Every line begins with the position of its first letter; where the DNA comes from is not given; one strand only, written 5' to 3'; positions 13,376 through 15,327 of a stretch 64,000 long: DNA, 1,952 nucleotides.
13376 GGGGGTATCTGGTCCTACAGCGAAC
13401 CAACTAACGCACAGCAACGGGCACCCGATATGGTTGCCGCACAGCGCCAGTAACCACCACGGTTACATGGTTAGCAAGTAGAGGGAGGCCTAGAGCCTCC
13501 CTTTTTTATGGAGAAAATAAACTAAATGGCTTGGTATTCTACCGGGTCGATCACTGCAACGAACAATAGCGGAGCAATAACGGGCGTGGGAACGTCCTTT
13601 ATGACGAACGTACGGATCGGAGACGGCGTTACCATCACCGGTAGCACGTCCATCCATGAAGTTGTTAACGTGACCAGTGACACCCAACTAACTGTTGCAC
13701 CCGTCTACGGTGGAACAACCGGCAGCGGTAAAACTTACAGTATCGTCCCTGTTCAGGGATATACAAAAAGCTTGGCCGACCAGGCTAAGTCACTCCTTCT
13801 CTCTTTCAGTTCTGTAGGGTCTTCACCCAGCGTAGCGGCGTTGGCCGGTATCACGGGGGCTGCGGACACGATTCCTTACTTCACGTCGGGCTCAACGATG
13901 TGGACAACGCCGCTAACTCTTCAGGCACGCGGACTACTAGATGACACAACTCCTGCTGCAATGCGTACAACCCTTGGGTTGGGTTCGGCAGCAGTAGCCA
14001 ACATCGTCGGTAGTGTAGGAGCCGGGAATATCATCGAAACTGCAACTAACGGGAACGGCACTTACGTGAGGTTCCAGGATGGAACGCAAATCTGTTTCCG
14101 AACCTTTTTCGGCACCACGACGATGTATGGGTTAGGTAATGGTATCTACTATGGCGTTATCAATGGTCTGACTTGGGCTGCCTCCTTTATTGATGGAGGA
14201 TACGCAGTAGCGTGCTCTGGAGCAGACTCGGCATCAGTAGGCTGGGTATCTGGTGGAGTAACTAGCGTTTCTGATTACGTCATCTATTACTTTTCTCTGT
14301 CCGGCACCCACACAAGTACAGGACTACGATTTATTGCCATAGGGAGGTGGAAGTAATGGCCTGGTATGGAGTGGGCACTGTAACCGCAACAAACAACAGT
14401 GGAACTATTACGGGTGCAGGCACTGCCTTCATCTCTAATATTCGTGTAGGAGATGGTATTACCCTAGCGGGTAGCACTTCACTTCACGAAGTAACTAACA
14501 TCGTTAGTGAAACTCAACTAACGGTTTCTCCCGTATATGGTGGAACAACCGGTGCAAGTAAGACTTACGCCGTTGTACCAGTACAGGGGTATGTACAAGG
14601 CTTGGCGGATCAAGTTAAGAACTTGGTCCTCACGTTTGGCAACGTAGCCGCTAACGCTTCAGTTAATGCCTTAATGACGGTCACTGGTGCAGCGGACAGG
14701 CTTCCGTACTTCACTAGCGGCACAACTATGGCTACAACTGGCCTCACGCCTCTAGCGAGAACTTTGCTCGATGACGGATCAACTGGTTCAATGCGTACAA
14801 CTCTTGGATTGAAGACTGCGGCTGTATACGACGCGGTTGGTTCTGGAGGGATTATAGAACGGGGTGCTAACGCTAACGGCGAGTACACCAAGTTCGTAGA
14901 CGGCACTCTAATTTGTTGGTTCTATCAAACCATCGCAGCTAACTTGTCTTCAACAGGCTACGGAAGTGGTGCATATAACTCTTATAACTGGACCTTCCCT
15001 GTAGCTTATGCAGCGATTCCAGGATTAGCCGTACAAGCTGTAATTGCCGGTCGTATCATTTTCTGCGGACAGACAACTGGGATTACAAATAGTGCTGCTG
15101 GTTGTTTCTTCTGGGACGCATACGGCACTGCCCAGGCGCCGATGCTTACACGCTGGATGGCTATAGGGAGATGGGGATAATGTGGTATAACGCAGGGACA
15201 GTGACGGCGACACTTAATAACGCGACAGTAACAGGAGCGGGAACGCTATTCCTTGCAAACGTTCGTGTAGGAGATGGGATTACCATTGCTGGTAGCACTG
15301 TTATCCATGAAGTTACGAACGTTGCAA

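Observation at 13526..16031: Three tandem side-tail-fibre paralogues joined by TAATG stop/start overlaps, conserved N-termini and divergent C-terminal tips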

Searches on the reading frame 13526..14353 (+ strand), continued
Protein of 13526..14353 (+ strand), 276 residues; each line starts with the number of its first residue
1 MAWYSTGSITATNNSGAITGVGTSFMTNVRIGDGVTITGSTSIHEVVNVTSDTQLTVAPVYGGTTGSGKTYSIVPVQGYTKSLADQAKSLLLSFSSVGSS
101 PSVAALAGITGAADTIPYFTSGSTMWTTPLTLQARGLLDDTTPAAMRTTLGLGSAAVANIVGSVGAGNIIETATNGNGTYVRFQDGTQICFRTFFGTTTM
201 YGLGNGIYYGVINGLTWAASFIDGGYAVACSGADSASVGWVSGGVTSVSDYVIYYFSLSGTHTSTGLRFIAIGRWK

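Call 37: predict_structure(alignment_id=A2)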
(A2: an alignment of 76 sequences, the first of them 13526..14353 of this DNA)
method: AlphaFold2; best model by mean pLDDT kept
length: 276 residues; sequences in the alignment: 76
mean_pLDDT: 87.9   pTM: 0.59
mean pLDDT of the five models: 87.9, 86.5, 85.8, 85.1, 82.5
residues with pLDDT >= 90: 144; 70-90: 116; 50-70: 16; < 50: 0
segments of 3 or more residues with pLDDT < 50: none
pLDDT, mean of each block of 10 residues (from residue 1): 86 97 93 93 94 97 94 79 83 85 71 79 82 92 94 89 95 97 98 88 81 91 92 70 83 84 83 96
secondary structure, 60 per line:
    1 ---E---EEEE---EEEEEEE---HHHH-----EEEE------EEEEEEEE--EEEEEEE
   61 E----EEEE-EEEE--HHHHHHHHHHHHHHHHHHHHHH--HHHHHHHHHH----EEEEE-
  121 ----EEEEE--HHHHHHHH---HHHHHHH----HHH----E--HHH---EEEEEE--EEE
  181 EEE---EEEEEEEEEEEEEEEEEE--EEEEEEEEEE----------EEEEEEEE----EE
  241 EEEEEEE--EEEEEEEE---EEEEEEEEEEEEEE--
elements in order: E8-11 E15-21 H25-28 E34-37 E44-51 E54-61 E66-69 E71-74 H77-98 H101-110 E115-119 E125-129 H132-139 H143-149 E170-175 E178-183 E187-204 E207-216 E227-234 E239-247 E250-257 E261-274

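Call 42: fold_search(model_id=the predicted structure, library=pdb)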
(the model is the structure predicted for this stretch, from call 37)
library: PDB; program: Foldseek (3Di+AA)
matches with E <= 10: 610; with E <= 0.001: 1
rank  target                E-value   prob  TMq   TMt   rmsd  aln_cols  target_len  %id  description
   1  6cxb                  2.8e-04  1.00  0.30  0.59   5.4       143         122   15  Structure of N-truncated R1-type pyocin tail fiber at 1.7 angstrom resolution (released 2019-02-20)
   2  6cl6_A                1.8e-03  1.00  0.27  0.22   5.5       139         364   14  Structure of P. aeruginosa R2 pyocin fiber PA0620 comprising C-terminal residues 323-691 (released 2018-06-27)
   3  6ct8                  5.2e-03  1.00  0.28  0.30   5.3       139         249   14  Selenomethionine structure of N-truncated R2-type pyocin tail fiber at 2.6 angstrom resolution (released 2019-02-20)
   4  2w94_B                4.1e-02  0.66  0.20  0.22  44.1       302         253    9  Native structure of the Discoidin I from Dictyostelium discoideum at 1.8 angstrom resolution (released 2010-03-31)
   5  2wn2_B                5.3e-02  0.63  0.20  0.22  44.1       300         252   10  Structure of the discoidin I from Dictyostelium discoideum in complex with galactose beta 1-3 galNAc at 1.8 A resoluti (released 2010-05-26)
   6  7eea_A                5.6e-02  0.98  0.17  0.08   5.7        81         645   18  Cyanophage Pam1 tailspike receptor-binding domain (released 2021-10-20)
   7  4ru4_A                7.2e-02  0.97  0.23  0.12   8.4       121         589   15  Crystal structure of the tailspike protein gp49 from Pseudomonas phage LKA1 (released 2015-11-18)
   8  2ccv                  9.4e-02  0.99  0.23  0.53   4.5        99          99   12  Structure of Helix Pomatia agglutinin with zinc and N-acetyl-alpha-D- galactoseamine (GalNAc) (released 2006-05-15)
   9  2vm9                  1.0e-01  0.84  0.26  0.28  39.2       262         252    5  Native structure of the recombinant discoidin II of Dictyostelium discoideum at 1.75 angstrom (released 2008-07-01)
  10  4q56_A                1.2e-01  0.99  0.24  0.55   4.6       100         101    9  Structure of Helix aspersa agglutinin with natural glycosylation and N-acetyl-alpha-D-galactosamine (GalNAc) (released 2015-10-14)
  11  3wmp_A                1.3e-01  0.94  0.20  0.48   5.4        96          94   14  Crystal structure of SLL-2 (released 2015-01-14)
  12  5l6i_C                1.4e-01  1.00  0.21  0.06   2.7        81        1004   16  Uba1 in complex with Ub-MLN4924 covalent adduct (released 2017-06-14)
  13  2cgy_A                1.4e-01  0.97  0.23  0.51   4.5        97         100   10  STRUCTURE OF HELIX POMATIA AGGLUTININ WITH FORSMANN ANTIGEN (released 2007-03-13)
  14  8iyk_F                1.7e-01  0.16  0.21  0.07  24.3       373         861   10  Tail tip conformation 1 of phage lambda tail (released 2023-10-18)
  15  2y7l_A                1.8e-01  0.07  0.14  0.12  47.4       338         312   10  Structure of N-terminal domain of Candida albicans Als9-2 in complex with human fibrinogen gamma peptide (released 2011-10-05)
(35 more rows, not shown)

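Call 60: get_annotated_region(hit=H26, flank=7000)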
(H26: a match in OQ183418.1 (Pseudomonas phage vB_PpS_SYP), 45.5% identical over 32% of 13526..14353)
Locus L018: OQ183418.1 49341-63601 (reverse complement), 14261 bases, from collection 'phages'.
description: Pseudomonas phage vB_PpS_SYP, complete genome.
organism: Pseudomonas phage vB_PpS_SYP (NCBI taxid 3020390)
taxonomy: Viruses; Duplodnaviria; Heunggongvirae; Uroviricota; Caudoviricetes
host: Pseudomonas plecoglossicida XSDHY-P; source: river lake; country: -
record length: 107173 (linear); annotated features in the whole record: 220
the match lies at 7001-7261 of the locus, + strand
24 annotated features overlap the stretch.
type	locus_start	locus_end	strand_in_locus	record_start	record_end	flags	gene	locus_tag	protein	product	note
CDS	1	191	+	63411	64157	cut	-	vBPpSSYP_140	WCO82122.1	hypothetical protein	-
CDS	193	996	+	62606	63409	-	-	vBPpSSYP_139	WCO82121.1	hypothetical protein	-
CDS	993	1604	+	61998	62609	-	-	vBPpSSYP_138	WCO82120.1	tail component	-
CDS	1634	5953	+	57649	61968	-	-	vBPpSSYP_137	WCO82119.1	tail component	-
CDS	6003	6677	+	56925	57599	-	-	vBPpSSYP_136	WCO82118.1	hypothetical protein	-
CDS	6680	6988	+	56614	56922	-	-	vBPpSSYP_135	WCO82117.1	hypothetical protein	-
CDS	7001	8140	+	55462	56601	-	-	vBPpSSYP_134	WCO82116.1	hypothetical protein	-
CDS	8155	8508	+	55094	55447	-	-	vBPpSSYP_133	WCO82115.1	hypothetical protein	-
CDS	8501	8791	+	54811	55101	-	-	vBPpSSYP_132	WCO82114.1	hypothetical protein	-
CDS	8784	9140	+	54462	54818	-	-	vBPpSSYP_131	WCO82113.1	hypothetical protein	-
CDS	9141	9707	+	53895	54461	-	-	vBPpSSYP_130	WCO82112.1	lysozyme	-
CDS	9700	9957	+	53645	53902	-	-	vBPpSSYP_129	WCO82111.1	hypothetical protein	-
CDS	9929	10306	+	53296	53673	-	-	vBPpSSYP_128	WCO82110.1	hypothetical protein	-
CDS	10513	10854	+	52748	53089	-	-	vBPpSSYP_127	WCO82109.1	hypothetical protein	-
CDS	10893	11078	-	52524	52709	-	-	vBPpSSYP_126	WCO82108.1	hypothetical protein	-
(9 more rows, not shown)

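Call 66: find_related_loci(query=A1, collection=genome_contigs, flank=7000)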
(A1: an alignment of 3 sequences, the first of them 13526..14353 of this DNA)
Query A1 (276 aa) in genome_contigs; peptide patterns used: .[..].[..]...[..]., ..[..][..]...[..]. (x = any residue, [..] = any of these).
76 stretches matched a pattern; 3 encode a relative of the query (tblastn E <= 1e-3); 3 distinct loci.
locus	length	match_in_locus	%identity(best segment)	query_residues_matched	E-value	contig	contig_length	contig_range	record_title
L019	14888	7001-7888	55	3-193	1e-30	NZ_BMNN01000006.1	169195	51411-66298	Halopseudomonas pertucinogena strain JCM 11590 sequence06, whole genome shotgun sequence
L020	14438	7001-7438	44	1-158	1e-30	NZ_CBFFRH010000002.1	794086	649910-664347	Pseudomonas sp. LRF_L74 NODE_2_length_794086_cov_80.612004, whole genome shotgun sequence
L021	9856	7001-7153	35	20-74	2e-5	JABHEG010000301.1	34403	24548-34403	MAG: Lentisphaerae bacterium isolate SI037_bin151 k141_1871126, whole genome shotgun sequence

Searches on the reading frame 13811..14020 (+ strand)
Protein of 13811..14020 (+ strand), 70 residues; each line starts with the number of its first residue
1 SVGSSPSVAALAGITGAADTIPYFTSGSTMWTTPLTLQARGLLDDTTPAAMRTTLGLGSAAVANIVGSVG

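Call 52: search_dna_similar(query=window:13811-14020:+, collection=phages, mode=protein, max_evalue=0.001, max_rows=40, rows=spread)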
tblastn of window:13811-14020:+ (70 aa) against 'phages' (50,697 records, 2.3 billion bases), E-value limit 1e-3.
Records with a match: 76; places in all: 77; records where one place covers at least 80% of the query: 37.
Best place of each record, by identity: <60% 76.
By first word of the organism name: Pseudomonas 45; Mycobacterium 19; Erwinia 4; Rhizobium 3; Puniceispirillum 2; Sinorhizobium 1; phage 1; Actinobacillus 1.
By host as written in the record: Mycobacterium smegmatis mc2 155 16; Pseudomonas syringae pv. actinidiae 10; Pseudomonas syringae pv. porri LMG 28495 8; Pseudomonas putida KT2440 and Paw85 5; - 4; Pseudomonas sp. 3; Mycobacterium smegmatis mc#155 2; Erwinia amylovora 1/79 2; and 19 more.
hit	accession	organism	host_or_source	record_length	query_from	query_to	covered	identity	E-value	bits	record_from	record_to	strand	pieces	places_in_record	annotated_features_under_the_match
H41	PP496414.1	Pseudomonas phage vB_PpuM-KoPa-4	Pseudomonas putida KT2440 and Paw85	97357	4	69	94%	48.5%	8e-4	41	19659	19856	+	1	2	tail fiber protein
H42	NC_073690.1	Pseudomonas phage PN09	Pseudomonas syringae pv. actinidiae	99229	4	62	84%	49.2%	4e-7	50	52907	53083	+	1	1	hypothetical protein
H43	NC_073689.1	Pseudomonas phage PE09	Pseudomonas syringae pv. actinidiae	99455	4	62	84%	49.2%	4e-7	50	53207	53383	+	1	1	hypothetical protein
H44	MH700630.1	Sinorhizobium phage phiM6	Sinorhizobium meliloti 1021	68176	8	61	77%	50.0%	2e-5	45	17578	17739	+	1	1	putative tail-fiber protein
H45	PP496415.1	Pseudomonas phage vB_PpuM-NoPa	Pseudomonas putida KT2440 and Paw85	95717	5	56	74%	51.9%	1e-4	43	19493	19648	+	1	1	tail fiber protein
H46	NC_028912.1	Mycobacterium phage Swirley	Mycobacterium smegmatis mc2 155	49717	10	62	76%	50.9%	2e-7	51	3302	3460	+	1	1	tail protein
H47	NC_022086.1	Mycobacterium phage LittleCherry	Mycobacterium smegmatis mc2 155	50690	10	62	76%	50.9%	2e-7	51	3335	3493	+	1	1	4: tail protein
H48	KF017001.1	Mycobacterium phage LittleCherry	Mycobacterium smegmatis mc2 155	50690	10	62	76%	50.9%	2e-7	51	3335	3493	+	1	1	4: hypothetical protein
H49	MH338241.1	Mycobacterium phage Tarynearal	Mycobacterium smegmatis mc2 155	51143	10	62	76%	50.9%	2e-7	51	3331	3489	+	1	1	3: hypothetical protein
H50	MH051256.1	Mycobacterium phage Midas2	Mycobacterium smegmatis mc2 155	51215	10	62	76%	50.9%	2e-7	51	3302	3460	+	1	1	4: hypothetical protein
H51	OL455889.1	Mycobacterium phage Bonamassa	Mycobacterium smegmatis mc#155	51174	10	62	76%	50.9%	2e-7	51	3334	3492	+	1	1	4: hypothetical protein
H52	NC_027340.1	Erwinia phage phiEa2809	Erwinia amylovora 1/79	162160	13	65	76%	50.9%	8e-6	47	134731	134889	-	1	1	tail fiber protein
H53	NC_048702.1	Erwinia phage vB_EamM-Bue1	Erwinia amylovora CFBP 1430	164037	13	65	76%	50.9%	8e-6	46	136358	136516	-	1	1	tail fiber protein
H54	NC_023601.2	Pseudomonas phage phiPsa374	Pseudomonas syringae pv. actinidiae ...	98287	4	65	89%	43.5%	1e-6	49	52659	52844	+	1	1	tail fiber protein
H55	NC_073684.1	Pseudomonas phage phiPsa381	Pseudomonas syringae pv. actinidiae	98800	4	65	89%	43.5%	1e-6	49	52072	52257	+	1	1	hypothetical protein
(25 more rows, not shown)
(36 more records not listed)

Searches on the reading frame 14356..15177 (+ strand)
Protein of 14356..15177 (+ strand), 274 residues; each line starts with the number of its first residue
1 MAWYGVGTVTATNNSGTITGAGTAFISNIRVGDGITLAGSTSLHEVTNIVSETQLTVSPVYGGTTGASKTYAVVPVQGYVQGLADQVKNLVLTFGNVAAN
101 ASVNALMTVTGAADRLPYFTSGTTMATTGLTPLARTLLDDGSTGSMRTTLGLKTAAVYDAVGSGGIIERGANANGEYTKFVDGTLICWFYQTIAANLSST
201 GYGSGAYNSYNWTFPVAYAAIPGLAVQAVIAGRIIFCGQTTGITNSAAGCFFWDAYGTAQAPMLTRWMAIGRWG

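Call 4: search_protein_families(library=pfam, proteins=[window:14356-15177:+], max_evalue=1)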
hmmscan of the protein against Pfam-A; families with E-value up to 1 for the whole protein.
window:14356-15177:+ (274 aa): 1 family
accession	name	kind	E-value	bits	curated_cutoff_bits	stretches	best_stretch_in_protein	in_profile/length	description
PF24009.1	DUF7323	-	0.15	12.5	27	1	69-90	12-33/52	Domain of unknown function (DUF7323)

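Call 5: search_protein_families(library=phrogs, proteins=[window:14356-15177:+], max_evalue=0.01)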
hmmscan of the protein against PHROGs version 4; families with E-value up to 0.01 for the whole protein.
window:14356-15177:+ (274 aa): 17 families
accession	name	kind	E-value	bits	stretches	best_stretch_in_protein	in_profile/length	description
phrog_2712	-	tail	3.1e-47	162.4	2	1-145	377-513/700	tail fiber protein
phrog_34307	-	unknown function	2.2e-24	87.2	1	1-229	1-231/407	-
phrog_38424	-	unknown function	9.3e-22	78.4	1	1-125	1-118/488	-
phrog_1980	-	tail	4.6e-18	66.7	1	1-157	1-158/449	tail fiber protein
phrog_24607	-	tail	3e-15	56.7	1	4-157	5-158/674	tail protein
phrog_36707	-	tail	3e-10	41.3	1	94-258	110-270/288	tail fiber protein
phrog_5838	-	head and packaging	7.5e-07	28.3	1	7-68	495-559/1106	virion structural protein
phrog_17834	-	unknown function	9.9e-07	29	1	4-77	7-82/458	-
phrog_1591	-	tail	2.2e-06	28.3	1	1-96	1-99/484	tail fiber protein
phrog_2097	-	tail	6.7e-06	26.1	1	41-150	94-205/644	tail fiber protein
phrog_2631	-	tail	8.4e-06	25.6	1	97-229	420-533/644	tail fiber protein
phrog_11303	-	tail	2.5e-05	25.2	1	89-159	81-153/231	tail fiber protein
phrog_12714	-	unknown function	3.9e-05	23.4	1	1-151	3-151/568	-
phrog_6567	-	unknown function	0.00014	22.9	1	6-73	40-106/272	-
phrog_14458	-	tail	0.00044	20.6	1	156-255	156-246/281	tail fiber protein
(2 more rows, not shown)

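Call 43: predict_structure(alignment_id=A3)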
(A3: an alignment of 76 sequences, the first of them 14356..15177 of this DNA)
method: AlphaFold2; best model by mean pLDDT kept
length: 274 residues; sequences in the alignment: 76
mean_pLDDT: 87.2   pTM: 0.49
mean pLDDT of the five models: 87.2, 86.4, 84.8, 84.5, 82.1
residues with pLDDT >= 90: 152; 70-90: 98; 50-70: 22; < 50: 2
segments of 3 or more residues with pLDDT < 50: none
pLDDT, mean of each block of 10 residues (from residue 1): 87 96 93 92 94 96 93 77 83 86 74 82 87 91 89 63 71 96 95 87 77 96 94 84 91 87 94 92
secondary structure, 60 per line:
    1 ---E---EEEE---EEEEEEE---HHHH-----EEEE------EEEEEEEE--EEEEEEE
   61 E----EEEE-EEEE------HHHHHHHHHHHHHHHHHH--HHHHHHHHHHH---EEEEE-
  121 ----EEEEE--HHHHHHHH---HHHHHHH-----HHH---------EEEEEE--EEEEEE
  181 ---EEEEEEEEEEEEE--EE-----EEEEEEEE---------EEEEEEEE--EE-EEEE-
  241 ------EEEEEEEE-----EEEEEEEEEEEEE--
elements in order: E8-11 E15-21 H25-28 E34-37 E44-51 E54-61 E66-69 E71-74 H81-98 H101-111 E115-119 E125-129 H132-139 H143-149 E167-172 E175-180 E184-196 E206-213 E223-230 E236-239 E247-254 E260-272
